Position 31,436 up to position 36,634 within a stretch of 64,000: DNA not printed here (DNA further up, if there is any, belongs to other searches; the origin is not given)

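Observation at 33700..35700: A roughly 2-kb block of anomalous GC and codon usage inside the 1633-aa adhesin gene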

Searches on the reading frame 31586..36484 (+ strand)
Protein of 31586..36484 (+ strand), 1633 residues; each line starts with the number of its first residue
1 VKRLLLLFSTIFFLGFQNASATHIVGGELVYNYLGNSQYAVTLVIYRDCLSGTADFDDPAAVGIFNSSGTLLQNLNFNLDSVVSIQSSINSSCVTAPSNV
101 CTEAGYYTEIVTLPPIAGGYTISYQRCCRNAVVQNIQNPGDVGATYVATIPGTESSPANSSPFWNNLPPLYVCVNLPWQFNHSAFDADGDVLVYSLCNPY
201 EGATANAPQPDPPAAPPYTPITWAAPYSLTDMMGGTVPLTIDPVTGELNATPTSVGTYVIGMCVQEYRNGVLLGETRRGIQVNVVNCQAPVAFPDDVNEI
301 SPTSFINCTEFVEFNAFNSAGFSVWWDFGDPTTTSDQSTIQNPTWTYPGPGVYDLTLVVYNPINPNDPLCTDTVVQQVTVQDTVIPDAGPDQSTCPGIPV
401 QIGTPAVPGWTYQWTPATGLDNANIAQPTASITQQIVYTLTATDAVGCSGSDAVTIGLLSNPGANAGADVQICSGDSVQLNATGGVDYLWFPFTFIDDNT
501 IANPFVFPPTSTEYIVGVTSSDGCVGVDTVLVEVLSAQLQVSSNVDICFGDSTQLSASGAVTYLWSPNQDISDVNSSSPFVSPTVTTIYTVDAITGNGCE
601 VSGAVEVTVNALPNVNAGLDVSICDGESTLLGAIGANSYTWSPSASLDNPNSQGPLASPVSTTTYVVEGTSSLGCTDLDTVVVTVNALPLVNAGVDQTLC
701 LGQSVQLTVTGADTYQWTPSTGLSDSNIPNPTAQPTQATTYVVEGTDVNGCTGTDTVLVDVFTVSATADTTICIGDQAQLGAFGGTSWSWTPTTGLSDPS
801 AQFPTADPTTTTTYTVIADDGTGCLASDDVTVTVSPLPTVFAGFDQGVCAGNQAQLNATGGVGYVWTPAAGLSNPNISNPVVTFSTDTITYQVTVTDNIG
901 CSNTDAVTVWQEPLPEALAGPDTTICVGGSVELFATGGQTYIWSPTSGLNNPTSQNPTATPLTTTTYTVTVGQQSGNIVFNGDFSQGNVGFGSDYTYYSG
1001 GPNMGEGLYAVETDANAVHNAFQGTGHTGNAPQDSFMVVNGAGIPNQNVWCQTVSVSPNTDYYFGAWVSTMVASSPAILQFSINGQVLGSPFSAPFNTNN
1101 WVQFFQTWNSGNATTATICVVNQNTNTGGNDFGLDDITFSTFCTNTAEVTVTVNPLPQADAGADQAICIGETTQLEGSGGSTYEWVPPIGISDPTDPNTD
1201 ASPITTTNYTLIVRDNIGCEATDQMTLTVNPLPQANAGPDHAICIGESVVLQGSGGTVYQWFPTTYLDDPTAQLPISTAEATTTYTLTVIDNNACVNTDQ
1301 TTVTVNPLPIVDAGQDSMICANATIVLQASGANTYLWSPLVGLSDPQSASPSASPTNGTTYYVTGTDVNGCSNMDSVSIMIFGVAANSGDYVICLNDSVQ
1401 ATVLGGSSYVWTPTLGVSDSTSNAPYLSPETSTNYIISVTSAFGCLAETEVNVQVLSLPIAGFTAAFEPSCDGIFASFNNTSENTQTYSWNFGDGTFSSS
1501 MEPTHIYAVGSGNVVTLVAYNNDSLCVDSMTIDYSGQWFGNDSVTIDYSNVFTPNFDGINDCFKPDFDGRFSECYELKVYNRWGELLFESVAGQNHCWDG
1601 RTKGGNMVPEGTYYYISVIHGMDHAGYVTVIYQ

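Call 6: search_protein_families(library=pfam, proteins=[window:31586-36484:+], max_evalue=0.01)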
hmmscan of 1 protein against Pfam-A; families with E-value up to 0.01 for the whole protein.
window:31586-36484:+ (1633 aa): 5 families
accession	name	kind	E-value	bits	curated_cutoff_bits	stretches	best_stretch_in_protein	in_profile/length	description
PF19081.6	Ig_7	-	1.3e-27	96.3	27.3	4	541-613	6-84/84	Ig-like domain CHU_C associated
PF13585.12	CHU_C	-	2.7e-18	66.3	27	1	1547-1628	2-84/86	CHU_C Type IX secretion signal domain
PF18911.6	PKD_4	-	8.9e-16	58.2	27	2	1476-1523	24-72/85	PKD domain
PF22352.2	K319L-like_PKD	-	6e-10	39.4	27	0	843-909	2-82/84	K319L-like, PKD domain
PF00801.26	PKD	-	7.2e-07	29.6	23.5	2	1486-1530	30-76/80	PKD domain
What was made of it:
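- On T9SS type-B sorting-domain (CHU_C / TIGR04131) surface proteins with Ig_7 repeats: PF19081 Ig_7 at 1.3e-27 in 4 stretches, and PKD_4 at 8.9e-16 (call 6).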

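Call 7: search_protein_families(library=ncbifam, proteins=[window:31586-36484:+], max_evalue=0.01)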
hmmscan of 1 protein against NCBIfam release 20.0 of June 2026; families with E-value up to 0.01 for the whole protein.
window:31586-36484:+ (1633 aa): 1 family
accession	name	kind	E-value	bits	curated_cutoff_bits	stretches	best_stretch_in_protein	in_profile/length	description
TIGR04131.1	Bac_Flav_CTERM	domain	9.1e-13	48.2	35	1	1546-1627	1-80/85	T9SS type B sorting domain-containing protein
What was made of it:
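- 31586..36487 (+): 1633-aa T9SS type-B (CHU_C) cell-surface adhesin gene. It is a hybrid: adhesin-type head, shared cassette, DUF7948-paralog-type tail. Pfam Ig_7, PKD_4 and CHU_C, and NCBIfam TIGR04131 (calls 6, 7).
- On T9SS type-B sorting-domain (CHU_C / TIGR04131) surface proteins with Ig_7 repeats: Both are above the curated cut-offs (calls 6, 7).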

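Call 9: find_encoding_contigs(protein=window:31586-36484:+, flank=10000, max_places=6)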
Protein window:31586-36484:+ (1633 aa): no gene with exactly this product is on record in the collection.

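Call 11: find_encoding_contigs(protein=window:31586-36484:+, flank=10000, max_places=6)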
Protein seq(1633 aa) (1633 aa): no gene with exactly this product is on record in the collection.
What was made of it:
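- Tried and rejected: Exact look-up of the window protein, with V or M as first residue, found nothing (calls 9, 11).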
